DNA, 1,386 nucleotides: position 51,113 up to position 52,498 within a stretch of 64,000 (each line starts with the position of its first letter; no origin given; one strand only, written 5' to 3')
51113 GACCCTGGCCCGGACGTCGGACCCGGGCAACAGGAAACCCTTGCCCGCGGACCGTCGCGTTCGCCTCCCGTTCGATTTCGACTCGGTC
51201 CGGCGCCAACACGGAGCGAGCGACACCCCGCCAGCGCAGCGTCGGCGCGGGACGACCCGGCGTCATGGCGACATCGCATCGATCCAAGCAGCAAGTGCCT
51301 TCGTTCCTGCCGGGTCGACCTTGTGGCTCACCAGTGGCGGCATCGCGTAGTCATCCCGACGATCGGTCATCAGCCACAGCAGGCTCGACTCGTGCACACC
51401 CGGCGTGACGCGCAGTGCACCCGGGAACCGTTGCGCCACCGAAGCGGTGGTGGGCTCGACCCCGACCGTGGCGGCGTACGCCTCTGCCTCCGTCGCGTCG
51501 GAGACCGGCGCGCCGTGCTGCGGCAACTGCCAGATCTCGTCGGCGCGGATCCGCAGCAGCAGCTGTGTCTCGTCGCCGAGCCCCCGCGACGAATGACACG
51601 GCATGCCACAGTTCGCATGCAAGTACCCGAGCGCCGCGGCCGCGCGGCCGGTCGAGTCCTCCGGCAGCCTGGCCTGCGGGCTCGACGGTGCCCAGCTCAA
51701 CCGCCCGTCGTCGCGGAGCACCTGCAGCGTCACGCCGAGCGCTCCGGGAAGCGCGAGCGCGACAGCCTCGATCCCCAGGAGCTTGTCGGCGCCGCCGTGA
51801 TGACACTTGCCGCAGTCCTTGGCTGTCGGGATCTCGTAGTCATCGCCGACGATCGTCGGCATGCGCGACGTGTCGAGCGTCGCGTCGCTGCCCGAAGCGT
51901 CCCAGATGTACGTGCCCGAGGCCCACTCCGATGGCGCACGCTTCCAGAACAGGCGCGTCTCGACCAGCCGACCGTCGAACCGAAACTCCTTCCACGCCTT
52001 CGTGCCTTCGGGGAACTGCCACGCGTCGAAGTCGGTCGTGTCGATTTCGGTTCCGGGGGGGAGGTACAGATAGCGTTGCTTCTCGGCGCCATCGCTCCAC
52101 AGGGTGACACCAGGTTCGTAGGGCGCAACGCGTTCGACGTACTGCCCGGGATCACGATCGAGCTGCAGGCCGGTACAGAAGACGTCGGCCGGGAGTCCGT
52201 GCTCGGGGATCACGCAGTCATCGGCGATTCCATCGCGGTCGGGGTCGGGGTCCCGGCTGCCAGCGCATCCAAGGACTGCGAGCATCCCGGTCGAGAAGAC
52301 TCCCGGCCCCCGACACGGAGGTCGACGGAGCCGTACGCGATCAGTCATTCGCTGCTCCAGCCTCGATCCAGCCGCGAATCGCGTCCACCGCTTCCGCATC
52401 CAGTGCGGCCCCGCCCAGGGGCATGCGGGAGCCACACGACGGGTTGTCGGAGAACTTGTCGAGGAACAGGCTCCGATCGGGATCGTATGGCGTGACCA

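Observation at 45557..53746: RND heavy-metal efflux operon preceded by three c-type cytochrome genes and followed by a dedicated two-component system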

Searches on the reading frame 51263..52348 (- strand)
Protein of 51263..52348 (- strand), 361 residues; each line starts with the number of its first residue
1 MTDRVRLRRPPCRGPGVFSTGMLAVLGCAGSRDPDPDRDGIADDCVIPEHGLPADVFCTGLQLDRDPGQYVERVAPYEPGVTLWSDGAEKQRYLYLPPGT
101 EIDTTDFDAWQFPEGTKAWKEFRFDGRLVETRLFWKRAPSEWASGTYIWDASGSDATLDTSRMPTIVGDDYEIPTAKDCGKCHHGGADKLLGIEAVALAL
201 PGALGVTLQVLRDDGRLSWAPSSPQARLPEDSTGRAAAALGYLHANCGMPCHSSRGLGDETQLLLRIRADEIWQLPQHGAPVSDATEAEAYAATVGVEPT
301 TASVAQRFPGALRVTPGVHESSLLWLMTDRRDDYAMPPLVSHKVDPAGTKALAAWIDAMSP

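Call 6: search_protein_families(library=pfam, proteins=[window:51263-52348:-], max_evalue=0.01)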
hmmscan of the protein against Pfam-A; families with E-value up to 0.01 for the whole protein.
window:51263-52348:- (361 aa): 0 families

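Call 7: search_protein_families(library=ncbifam, proteins=[window:51263-52348:-], max_evalue=0.01)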
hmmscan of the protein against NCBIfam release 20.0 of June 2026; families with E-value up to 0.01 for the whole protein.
window:51263-52348:- (361 aa): 1 family
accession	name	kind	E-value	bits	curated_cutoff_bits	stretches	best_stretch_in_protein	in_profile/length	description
TIGR03806.1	chp_HNE_0200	subfamily_domain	9.6e-42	143.2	313.3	1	67-359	17-314/314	SO2930 family diheme c-type cytochrome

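Call 14: find_homologous_proteins(query=window:51263-52348:-, max_evalue=0.00001)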
Query window:51263-52348:- (361 aa): 447 proteins with E <= 0.00001 among 8000 candidates; the best 120 are listed.
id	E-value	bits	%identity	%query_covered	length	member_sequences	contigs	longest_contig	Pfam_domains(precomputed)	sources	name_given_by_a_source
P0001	2.7e-232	789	100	94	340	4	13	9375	-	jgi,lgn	-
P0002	2.4e-160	552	72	95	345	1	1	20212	-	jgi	jgi:hypothetical protein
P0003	1.1e-153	530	68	98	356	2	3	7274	-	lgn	-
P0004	4.3e-150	518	69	91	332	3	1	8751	-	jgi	-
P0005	2.1e-149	516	68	89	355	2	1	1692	-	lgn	-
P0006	1.3e-146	507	68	92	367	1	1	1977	-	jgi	jgi:hypothetical protein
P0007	2.4e-143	496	70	87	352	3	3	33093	-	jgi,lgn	jgi:hypothetical protein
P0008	8.4e-142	491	69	88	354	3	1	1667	-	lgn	-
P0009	9.7e-141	487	68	88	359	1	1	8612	-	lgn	-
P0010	1.7e-140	486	68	87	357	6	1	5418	-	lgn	-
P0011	1.1e-139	484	68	88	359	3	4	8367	-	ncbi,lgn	-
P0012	1.5e-139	483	67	88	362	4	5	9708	-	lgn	-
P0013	1.7e-139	483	68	88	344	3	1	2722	-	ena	-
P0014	1.9e-139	483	66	89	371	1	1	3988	-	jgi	jgi:hypothetical protein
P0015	5.4e-139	481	66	89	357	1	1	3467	-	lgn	-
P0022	5.1e-136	472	67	86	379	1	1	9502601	-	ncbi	ncbi:MAG: hypothetical protein QM778_30190 [Myxococcales bacterium]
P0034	2.8e-133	463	64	87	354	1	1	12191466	-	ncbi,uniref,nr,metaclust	ncbi:hypothetical protein AKJ09_01534 [Labilithrix luteola]|uniref:Cytochrome c domain-containing pr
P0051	1.2e-131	457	60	98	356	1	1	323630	-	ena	-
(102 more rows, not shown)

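Call 15: find_encoding_contigs(protein=P0034, flank=10000, max_places=2)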
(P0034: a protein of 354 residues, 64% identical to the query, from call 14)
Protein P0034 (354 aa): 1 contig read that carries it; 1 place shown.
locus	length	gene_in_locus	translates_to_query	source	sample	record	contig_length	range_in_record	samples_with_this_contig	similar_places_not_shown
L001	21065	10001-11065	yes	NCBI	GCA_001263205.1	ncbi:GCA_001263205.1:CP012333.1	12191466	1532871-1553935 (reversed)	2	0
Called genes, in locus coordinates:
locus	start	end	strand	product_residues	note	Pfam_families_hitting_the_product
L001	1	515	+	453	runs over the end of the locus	-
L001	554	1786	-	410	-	PF17996:CE2_N, PF13472:Lipase_GDSL_2 (weak)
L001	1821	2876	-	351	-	-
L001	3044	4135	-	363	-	PF14226:DIOX_N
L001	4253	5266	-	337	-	-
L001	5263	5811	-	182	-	PF07638:Sigma70_ECF (weak), PF04542:Sigma70_r2, PF08281:Sigma70_r4_2, PF04545:Sigma70_r4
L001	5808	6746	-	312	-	-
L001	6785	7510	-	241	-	-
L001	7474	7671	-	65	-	-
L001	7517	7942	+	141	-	-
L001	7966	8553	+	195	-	-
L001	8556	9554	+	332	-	PF13442:Cytochrome_CBB3 (faint), PF00034:Cytochrom_C (faint)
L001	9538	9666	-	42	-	-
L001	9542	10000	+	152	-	-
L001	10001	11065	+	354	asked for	-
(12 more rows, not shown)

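Call 16: find_encoding_contigs(protein=P0022, flank=10000, max_places=2)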
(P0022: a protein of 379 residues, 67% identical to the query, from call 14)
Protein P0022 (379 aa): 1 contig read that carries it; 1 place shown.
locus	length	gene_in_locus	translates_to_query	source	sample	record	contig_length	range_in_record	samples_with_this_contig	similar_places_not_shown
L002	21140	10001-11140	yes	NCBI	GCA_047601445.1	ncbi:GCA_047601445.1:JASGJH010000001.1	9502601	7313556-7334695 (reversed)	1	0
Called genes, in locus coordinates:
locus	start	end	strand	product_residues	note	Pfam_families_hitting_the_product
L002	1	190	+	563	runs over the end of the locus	PF00501:AMP-binding, PF13193:AMP-binding_C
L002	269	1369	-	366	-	PF13593:SBF_like, PF01758:SBF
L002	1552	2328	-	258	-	-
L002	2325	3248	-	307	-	PF04773:FecR (weak)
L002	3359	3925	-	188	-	PF04542:Sigma70_r2, PF08281:Sigma70_r4_2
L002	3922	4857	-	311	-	-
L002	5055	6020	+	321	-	-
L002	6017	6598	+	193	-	PF04542:Sigma70_r2, PF08281:Sigma70_r4_2, PF04545:Sigma70_r4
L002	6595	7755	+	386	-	PF04773:FecR (weak)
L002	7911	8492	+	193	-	-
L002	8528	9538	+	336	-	PF13442:Cytochrome_CBB3 (faint), PF00034:Cytochrom_C (weak)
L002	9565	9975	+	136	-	-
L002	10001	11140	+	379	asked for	-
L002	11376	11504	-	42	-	-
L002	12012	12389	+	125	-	-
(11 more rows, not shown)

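Call 17: find_encoding_contigs(protein=P0051, flank=10000, max_places=2)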
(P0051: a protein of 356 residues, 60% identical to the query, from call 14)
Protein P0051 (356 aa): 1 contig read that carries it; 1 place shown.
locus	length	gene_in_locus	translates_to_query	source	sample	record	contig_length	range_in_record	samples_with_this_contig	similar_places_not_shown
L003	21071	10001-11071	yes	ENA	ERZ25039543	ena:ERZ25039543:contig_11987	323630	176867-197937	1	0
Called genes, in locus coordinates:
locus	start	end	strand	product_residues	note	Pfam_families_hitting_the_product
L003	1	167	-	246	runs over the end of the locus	PF00856:SET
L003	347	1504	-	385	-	PF18029:Glyoxalase_6 (faint), PF00903:Glyoxalase (weak)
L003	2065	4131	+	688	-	PF01522:Polysacc_deac_1 (weak)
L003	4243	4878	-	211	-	-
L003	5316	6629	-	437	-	PF00512:HisKA, PF02518:HATPase_c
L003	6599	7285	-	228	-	PF00072:Response_reg, PF00486:Trans_reg_C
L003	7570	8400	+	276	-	-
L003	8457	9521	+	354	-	PF00034:Cytochrom_C (faint), PF13442:Cytochrome_CBB3 (faint)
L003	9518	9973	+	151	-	-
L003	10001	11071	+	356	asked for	-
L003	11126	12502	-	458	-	-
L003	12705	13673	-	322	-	PF07719:TPR_2 (faint), PF08308:PEGA (faint)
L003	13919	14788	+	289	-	PF05853:BKACE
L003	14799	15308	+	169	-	PF25084:LbH_EIF2B (faint), PF00132:Hexapep (weak), PF25087:GMPPB_C (weak), PF00132:Hexapep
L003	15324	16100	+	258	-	PF01925:TauE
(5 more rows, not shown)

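Call 18: find_encoding_contigs(protein=P0002, flank=10000, max_places=2)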
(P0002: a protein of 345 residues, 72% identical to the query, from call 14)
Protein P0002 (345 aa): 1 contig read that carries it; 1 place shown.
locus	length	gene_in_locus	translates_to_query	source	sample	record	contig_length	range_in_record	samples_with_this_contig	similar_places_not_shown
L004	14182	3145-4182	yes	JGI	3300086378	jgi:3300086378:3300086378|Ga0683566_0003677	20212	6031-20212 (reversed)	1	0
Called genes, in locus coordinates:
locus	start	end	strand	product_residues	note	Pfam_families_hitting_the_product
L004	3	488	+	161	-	?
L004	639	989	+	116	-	-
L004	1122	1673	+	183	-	-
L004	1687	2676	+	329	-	PF00034:Cytochrom_C (faint), PF13442:Cytochrome_CBB3 (faint)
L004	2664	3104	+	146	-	-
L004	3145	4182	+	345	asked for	-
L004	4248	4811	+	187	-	-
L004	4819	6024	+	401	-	-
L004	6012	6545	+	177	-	PF00355:Rieske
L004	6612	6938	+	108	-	PF03413:PepSY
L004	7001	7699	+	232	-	PF00072:Response_reg, PF00486:Trans_reg_C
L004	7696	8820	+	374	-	PF00672:HAMP, PF00512:HisKA, PF02518:HATPase_c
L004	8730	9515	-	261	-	-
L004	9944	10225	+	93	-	-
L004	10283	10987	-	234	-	-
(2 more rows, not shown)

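Call 19: find_encoding_contigs(protein=P0007, flank=10000, max_places=3)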
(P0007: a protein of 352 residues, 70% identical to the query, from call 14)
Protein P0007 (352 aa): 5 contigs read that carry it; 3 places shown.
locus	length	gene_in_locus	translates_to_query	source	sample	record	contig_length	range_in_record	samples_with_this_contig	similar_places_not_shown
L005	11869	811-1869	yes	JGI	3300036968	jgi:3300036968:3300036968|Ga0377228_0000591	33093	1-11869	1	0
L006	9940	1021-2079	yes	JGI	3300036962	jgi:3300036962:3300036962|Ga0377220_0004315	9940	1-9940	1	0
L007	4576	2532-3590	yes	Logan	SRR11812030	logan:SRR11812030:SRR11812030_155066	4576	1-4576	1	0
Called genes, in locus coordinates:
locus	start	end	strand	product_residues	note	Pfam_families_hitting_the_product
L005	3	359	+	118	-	?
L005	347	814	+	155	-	-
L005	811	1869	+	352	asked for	-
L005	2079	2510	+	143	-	PF03073:TspO_MBR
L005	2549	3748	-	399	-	-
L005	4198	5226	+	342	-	PF00149:Metallophos, PF12850:Metallophos_2 (faint)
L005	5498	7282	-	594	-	PF03235:GmrSD_N, PF07510:GmrSD_C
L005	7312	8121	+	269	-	-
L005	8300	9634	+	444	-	PF00067:p450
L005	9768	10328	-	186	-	PF13640:2OG-FeII_Oxy_3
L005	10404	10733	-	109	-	-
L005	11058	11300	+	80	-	-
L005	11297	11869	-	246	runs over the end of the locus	PF23211:LRR_LRWD1 (faint), PF01462:LRRNT (faint), PF00560:LRR_1 (faint), PF12799:LRR_4 (faint)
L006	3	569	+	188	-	?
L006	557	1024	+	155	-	-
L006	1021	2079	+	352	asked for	-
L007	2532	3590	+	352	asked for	-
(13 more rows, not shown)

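Call 20: find_encoding_contigs(protein=P0001, flank=10000, max_places=4)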
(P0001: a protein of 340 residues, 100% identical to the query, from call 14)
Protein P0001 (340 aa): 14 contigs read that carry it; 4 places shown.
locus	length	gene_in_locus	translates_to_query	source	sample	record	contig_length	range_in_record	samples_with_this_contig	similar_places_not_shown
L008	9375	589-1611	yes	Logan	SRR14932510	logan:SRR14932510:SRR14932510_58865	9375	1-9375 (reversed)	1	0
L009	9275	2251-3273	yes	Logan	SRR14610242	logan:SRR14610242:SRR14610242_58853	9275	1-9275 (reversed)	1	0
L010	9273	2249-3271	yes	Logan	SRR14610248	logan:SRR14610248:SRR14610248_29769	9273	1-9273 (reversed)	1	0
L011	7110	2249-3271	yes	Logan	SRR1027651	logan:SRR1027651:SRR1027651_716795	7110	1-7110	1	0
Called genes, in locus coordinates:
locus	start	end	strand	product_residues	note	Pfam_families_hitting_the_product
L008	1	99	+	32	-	?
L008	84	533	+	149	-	-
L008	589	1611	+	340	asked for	-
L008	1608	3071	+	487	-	PF02321:OEP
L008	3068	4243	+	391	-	-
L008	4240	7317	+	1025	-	PF00873:ACR_tran, PF02355:SecD_SecF_C (faint)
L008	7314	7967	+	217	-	PF00072:Response_reg, PF00486:Trans_reg_C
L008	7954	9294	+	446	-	PF00512:HisKA, PF02518:HATPase_c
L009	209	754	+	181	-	-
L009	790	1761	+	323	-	PF00034:Cytochrom_C (faint), PF13442:Cytochrome_CBB3 (faint)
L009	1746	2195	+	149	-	-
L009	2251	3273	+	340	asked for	-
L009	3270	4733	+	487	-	PF02321:OEP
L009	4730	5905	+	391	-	-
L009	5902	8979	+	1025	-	PF00873:ACR_tran, PF02355:SecD_SecF_C (faint)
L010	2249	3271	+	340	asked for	-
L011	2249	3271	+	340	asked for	-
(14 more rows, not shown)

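Call 22: find_related_loci(query=A1, collection=genome_contigs, flank=10000)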
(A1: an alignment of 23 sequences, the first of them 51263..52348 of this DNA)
Query A1 (361 aa) in genome_contigs; peptide patterns used: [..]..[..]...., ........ (x = any residue, [..] = any of these).
46 stretches matched a pattern; 25 encode a relative of the query (tblastn E <= 1e-3); 25 distinct loci.
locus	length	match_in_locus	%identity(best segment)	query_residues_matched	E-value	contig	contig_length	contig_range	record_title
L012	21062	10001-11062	68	7-359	2e-148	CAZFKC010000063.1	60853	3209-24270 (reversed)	MAG TPA_asm: uncultured Nannocystaceae bacterium isolate binchicken_co199_105 genome assembly, contig: NODE_589_length_6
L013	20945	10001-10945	67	45-359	8e-140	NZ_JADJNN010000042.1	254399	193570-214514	MAG: Nannocystis sp. isolate EsbW_18-Q3-R4-48_MAXAC.145 tig01107595-10-2536980, whole genome shotgun sequence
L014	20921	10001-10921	67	52-359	1e-136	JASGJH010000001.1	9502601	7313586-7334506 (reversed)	MAG: Myxococcales bacterium isolate 5N416 JMF-2111-06-0005.ont.bin.416_0, whole genome shotgun sequence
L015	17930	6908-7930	61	21-361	3e-136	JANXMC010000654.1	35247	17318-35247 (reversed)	MAG: Myxococcales bacterium isolate 336R_concoct_46_sub 336R_k141_2634859, whole genome shotgun sequence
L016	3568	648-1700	62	18-359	1e-139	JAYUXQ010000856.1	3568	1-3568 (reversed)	MAG: Nannocystis sp. isolate GL133_UP_concoct_53 GL133_UP_concoct_53_855, whole genome shotgun sequence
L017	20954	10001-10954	60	44-361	6e-134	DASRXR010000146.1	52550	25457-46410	MAG TPA_asm: Polyangiales bacterium isolate SMAG_U12567 k141_82281, whole genome shotgun sequence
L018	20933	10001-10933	64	45-359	1e-133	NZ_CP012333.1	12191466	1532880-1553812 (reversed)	Labilithrix luteola strain DSM 27648 chromosome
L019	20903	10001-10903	66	53-359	3e-133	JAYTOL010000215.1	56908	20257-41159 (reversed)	MAG: Deltaproteobacteria bacterium isolate GFS_4088 GFS_4088_214, whole genome shotgun sequence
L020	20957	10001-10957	62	40-359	1e-129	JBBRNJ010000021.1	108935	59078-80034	MAG: Polyangiales bacterium isolate La1_metabat2.153 LA1C_B2.153_k141_1611451L_108935_cov_13.9992, whole genome shotgun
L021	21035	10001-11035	58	12-359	3e-129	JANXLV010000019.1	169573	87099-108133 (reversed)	MAG: Myxococcales bacterium isolate 336R_concoct_307_sub 336R_k141_2169774, whole genome shotgun sequence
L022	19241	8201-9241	58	3-361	8e-128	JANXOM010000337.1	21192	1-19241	MAG: Deltaproteobacteria bacterium isolate GL140_1_concoct_217_sub GL140_1_k141_629319, whole genome shotgun sequence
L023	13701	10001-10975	61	35-360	3e-127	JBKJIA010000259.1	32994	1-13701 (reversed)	MAG: Polyangiales bacterium isolate ant_bin.134 S1Ck117_1716608_flag_1_multi_16.0000_len_32994, whole genome shotgun seq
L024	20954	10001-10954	61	42-359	2e-127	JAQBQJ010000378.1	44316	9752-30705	MAG: Labilithrix sp. isolate RYN_370 scaffold_4183003, whole genome shotgun sequence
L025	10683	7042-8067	63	24-361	3e-136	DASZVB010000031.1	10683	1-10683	MAG TPA_asm: Polyangiaceae bacterium isolate SMAG_U6120 k141_585651, whole genome shotgun sequence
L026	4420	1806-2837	57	45-359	2e-126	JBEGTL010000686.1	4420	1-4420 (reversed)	MAG: Pseudomonadota bacterium isolate providencecreek_2019_sw_WHONDRS-S19S_0007_A_bin.2 scaffold_0001986, whole genome s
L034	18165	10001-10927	59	51-359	5e-119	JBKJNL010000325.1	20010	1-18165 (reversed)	MAG: Myxococcota bacterium isolate ant_bin.371 k117_6139914, whole genome shotgun sequence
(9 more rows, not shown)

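Call 30: search_solved_structures(query=A1, max_evalue=1)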
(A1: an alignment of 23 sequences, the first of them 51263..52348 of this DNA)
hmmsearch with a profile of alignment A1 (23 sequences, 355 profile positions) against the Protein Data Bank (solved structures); distinct sequences matched with E-value up to 1: 0.

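Call 36: predict_structure(alignment_id=A1)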
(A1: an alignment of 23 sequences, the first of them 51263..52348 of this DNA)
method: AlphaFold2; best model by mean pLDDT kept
length: 361 residues; sequences in the alignment: 23
mean_pLDDT: 75.1   pTM: 0.73
mean pLDDT of the five models: 75.1, 71.0, 69.1, 64.6, 64.6
residues with pLDDT >= 90: 92; 70-90: 156; 50-70: 58; < 50: 55
segments of 3 or more residues with pLDDT < 50: 1-34, 182-186, 248-256, 337-342
pLDDT, mean of each block of 10 residues (from residue 1): 33 42 42 57 87 93 91 88 69 91 85 91 89 90 91 92 80 66 49 77 90 92 82 76 59 49 61 65 73 85 86 91 83 55 70 87 66
secondary structure, 60 per line:
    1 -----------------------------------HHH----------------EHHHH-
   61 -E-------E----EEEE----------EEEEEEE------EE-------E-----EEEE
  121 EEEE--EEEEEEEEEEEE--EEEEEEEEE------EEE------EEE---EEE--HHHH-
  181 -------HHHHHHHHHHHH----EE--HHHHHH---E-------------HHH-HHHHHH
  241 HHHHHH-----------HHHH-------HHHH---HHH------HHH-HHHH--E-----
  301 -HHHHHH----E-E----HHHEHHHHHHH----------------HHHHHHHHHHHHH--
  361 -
elements in order: H56-59 E75-78 E89-95 E117-124 E127-138 E141-149 E156-158 E165-167 E171-173 H176-179 H188-199 H208-213 H235-246 H258-261 H269-272 H289-292 H302-307 H323-329 H346-358
